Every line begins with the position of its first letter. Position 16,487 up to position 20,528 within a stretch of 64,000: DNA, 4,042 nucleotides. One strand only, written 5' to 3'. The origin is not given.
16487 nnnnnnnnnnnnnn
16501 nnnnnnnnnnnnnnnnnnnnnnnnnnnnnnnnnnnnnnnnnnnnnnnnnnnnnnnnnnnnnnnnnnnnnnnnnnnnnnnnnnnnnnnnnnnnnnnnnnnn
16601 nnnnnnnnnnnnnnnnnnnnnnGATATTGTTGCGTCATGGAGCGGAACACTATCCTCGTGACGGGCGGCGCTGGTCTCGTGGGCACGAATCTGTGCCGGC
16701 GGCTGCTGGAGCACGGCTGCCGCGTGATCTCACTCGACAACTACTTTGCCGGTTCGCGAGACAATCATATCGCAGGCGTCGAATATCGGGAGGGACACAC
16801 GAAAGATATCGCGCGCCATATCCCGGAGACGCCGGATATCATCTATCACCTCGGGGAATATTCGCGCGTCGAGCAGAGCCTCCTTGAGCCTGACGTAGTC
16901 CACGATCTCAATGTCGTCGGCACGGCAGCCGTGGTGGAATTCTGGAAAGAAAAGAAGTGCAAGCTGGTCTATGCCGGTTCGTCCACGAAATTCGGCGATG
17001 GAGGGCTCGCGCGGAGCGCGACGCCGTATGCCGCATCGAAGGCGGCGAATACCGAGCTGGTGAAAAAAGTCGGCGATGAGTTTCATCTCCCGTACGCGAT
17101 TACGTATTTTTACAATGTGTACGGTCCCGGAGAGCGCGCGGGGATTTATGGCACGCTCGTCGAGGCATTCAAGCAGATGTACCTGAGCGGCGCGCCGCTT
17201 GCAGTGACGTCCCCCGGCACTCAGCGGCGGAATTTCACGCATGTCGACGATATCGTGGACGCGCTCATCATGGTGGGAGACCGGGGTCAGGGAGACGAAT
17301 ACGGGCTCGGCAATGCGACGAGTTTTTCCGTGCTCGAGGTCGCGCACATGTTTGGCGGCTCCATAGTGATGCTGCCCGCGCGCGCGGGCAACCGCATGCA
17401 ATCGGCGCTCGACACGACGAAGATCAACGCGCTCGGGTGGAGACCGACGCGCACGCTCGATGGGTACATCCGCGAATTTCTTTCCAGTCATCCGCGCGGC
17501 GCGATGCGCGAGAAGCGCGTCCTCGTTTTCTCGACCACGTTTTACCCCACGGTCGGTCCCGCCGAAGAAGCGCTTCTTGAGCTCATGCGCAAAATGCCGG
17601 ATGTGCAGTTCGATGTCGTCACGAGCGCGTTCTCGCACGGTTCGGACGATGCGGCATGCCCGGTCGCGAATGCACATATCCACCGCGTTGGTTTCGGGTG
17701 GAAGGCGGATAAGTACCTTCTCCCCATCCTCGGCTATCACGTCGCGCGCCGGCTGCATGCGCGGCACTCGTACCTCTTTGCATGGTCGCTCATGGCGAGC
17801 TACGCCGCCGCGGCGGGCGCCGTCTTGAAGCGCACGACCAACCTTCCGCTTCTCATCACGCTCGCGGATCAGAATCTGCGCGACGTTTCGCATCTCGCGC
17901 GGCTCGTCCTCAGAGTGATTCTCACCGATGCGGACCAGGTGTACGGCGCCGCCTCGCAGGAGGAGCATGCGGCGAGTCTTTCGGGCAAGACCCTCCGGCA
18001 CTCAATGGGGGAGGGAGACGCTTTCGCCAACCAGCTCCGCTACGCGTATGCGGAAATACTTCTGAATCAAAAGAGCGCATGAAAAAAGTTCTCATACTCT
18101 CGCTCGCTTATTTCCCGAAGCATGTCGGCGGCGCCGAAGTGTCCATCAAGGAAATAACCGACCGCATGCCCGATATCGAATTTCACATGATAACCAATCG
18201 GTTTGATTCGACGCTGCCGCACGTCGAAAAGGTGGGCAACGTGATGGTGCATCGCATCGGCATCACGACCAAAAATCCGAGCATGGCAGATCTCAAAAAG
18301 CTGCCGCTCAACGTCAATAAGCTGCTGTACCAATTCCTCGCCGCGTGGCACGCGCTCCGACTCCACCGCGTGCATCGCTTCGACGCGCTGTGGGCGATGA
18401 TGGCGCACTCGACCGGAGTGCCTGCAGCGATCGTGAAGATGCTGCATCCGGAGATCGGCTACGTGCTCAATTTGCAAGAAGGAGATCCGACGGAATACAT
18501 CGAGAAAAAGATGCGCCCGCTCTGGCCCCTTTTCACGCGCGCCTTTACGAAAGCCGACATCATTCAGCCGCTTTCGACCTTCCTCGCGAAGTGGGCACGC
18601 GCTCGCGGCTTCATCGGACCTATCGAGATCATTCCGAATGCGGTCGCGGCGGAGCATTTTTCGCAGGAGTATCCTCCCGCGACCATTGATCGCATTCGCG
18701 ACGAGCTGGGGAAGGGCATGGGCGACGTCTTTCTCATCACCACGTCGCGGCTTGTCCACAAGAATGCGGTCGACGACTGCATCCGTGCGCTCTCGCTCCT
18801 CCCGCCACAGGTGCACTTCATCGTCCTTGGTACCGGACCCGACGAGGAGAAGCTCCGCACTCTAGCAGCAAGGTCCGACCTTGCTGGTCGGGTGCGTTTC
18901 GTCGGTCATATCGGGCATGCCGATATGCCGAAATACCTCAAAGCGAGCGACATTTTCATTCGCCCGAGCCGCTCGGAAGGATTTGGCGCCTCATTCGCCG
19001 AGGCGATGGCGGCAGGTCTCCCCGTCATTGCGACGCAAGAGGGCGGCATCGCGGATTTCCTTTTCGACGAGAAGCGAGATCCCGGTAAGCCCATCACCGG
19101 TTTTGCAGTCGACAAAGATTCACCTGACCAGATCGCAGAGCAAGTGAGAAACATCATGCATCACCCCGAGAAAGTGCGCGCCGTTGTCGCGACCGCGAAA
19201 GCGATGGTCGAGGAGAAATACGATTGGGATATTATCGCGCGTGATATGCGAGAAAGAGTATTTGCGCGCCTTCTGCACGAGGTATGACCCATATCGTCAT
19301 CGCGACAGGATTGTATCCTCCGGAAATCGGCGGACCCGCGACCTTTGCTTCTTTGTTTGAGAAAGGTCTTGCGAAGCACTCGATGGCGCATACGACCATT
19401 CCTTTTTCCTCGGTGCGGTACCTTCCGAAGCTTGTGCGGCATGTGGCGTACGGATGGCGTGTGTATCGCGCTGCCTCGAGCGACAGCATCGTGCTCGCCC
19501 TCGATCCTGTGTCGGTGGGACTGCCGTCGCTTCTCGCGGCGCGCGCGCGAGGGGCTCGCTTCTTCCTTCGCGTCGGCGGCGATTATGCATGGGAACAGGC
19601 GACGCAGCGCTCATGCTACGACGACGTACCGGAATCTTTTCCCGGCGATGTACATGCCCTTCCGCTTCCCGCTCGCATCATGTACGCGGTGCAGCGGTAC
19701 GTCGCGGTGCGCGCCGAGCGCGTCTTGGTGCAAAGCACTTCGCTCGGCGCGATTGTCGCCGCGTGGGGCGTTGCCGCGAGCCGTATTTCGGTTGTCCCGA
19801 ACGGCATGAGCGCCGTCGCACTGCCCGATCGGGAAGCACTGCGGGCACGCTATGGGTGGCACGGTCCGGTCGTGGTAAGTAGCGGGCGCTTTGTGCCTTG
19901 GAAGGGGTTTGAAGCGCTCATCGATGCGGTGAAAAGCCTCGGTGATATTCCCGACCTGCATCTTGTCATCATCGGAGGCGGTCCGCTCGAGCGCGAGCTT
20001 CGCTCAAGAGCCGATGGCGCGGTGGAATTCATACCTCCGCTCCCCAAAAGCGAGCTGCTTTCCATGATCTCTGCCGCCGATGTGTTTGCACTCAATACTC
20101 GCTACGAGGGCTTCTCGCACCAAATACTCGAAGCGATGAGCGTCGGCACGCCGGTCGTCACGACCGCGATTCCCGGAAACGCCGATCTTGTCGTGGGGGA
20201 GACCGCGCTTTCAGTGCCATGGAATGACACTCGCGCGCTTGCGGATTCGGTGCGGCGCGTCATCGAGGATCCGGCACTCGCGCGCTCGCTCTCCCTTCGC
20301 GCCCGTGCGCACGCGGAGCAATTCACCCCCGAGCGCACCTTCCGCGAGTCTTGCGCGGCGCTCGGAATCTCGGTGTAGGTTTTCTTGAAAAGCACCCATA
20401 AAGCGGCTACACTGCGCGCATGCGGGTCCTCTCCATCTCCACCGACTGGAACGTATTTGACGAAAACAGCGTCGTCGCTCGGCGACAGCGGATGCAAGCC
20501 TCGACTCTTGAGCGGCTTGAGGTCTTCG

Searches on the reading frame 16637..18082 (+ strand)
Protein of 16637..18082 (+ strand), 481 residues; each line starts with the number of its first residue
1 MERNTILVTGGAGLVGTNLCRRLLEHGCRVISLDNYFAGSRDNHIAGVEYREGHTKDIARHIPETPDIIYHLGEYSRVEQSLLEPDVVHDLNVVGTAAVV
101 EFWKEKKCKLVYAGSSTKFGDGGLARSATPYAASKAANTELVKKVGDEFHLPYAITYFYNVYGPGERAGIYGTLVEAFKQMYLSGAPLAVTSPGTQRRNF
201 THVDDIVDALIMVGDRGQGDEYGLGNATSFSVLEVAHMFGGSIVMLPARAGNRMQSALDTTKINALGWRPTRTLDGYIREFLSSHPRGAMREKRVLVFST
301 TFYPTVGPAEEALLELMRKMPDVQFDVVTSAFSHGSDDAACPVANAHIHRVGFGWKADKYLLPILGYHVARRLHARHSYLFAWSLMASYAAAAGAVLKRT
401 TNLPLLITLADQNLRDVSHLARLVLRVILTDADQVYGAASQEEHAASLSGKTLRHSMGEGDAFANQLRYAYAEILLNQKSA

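Call 10: search_protein_families(library=pfam, proteins=[window:16637-18082:+], max_evalue=0.001)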
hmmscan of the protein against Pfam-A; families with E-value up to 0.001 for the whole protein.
window:16637-18082:+ (481 aa): 6 families
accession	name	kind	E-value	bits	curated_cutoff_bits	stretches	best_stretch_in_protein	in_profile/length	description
PF01370.27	Epimerase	-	5.9e-41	140.9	20.9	1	6-222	1-237/240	NAD dependent epimerase/dehydratase family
PF16363.11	GDP_Man_Dehyd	-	5.8e-29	102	27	1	7-246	1-269/332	GDP-mannose 4,6 dehydratase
PF04321.23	RmlD_sub_bind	-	9.7e-09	35.1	27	1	5-119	2-105/287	RmlD substrate binding domain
PF02719.21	Polysacc_synt_2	-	1.8e-07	31.1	20.2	1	6-239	1-243/293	Polysaccharide biosynthesis protein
PF00106.31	adh_short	-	3.2e-05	23.9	26.6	0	5-35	2-32/195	short chain dehydrogenase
PF01073.25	3Beta_HSD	-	6.3e-05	22.6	22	1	7-117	1-118/280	3-beta hydroxysteroid dehydrogenase/isomerase family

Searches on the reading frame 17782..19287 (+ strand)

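Call 10: search_protein_families(library=pfam, proteins=[window:17782-19287:+], max_evalue=0.001)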
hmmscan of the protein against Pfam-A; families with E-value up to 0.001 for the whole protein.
window:17782-19287:+ (501 aa): 5 families
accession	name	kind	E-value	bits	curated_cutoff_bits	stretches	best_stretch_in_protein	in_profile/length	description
PF00534.26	Glycos_transf_1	-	3.6e-34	118.2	26.4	1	303-473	3-170/172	Glycosyl transferases group 1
PF13692.12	Glyco_trans_1_4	-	5.4e-28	98.5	27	1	318-460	4-141/142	Glycosyl transferases group 1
PF20706.3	GT4-conflict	-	2.3e-15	56.9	26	1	344-488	233-384/385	Family 4 Glycosyltransferase in conflict systems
PF13524.12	Glyco_trans_1_2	-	1.8e-12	47.9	25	1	334-489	6-142/144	Glycosyl transferase-like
PF13579.12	Glyco_trans_4_4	-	2.1e-06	28.6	29.7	1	128-286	13-157/158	Glycosyl transferase 4-like domain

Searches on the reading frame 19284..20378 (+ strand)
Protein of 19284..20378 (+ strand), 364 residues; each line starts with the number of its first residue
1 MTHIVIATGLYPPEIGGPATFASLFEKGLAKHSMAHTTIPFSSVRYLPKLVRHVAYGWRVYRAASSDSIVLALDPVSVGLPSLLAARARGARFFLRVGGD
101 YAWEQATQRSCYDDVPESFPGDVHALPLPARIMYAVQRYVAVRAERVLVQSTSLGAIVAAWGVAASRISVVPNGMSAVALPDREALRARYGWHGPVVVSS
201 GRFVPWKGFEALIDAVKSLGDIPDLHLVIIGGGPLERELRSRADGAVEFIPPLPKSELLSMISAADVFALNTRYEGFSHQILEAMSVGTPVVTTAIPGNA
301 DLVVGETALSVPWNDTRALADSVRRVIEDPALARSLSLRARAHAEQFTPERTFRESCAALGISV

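Call 10: search_protein_families(library=pfam, proteins=[window:19284-20378:+], max_evalue=0.001)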
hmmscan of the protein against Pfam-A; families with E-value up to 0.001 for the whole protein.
window:19284-20378:+ (364 aa): 6 families
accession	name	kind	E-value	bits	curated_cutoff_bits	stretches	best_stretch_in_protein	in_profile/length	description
PF00534.26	Glycos_transf_1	-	2e-30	106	26.4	1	190-341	9-170/172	Glycosyl transferases group 1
PF13692.12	Glyco_trans_1_4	-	1.3e-27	97.2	27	1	195-329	2-142/142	Glycosyl transferases group 1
PF13524.12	Glyco_trans_1_2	-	8.1e-09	36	25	1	212-350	5-136/144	Glycosyl transferase-like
PF13579.12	Glyco_trans_4_4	-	1.1e-07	32.7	29.7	1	46-174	52-158/158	Glycosyl transferase 4-like domain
PF20706.3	GT4-conflict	-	0.00015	21.3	26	1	193-353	196-382/385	Family 4 Glycosyltransferase in conflict systems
PF13439.12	Glyco_transf_4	-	0.00051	20.6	28.5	0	130-175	120-166/170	Glycosyltransferase Family 4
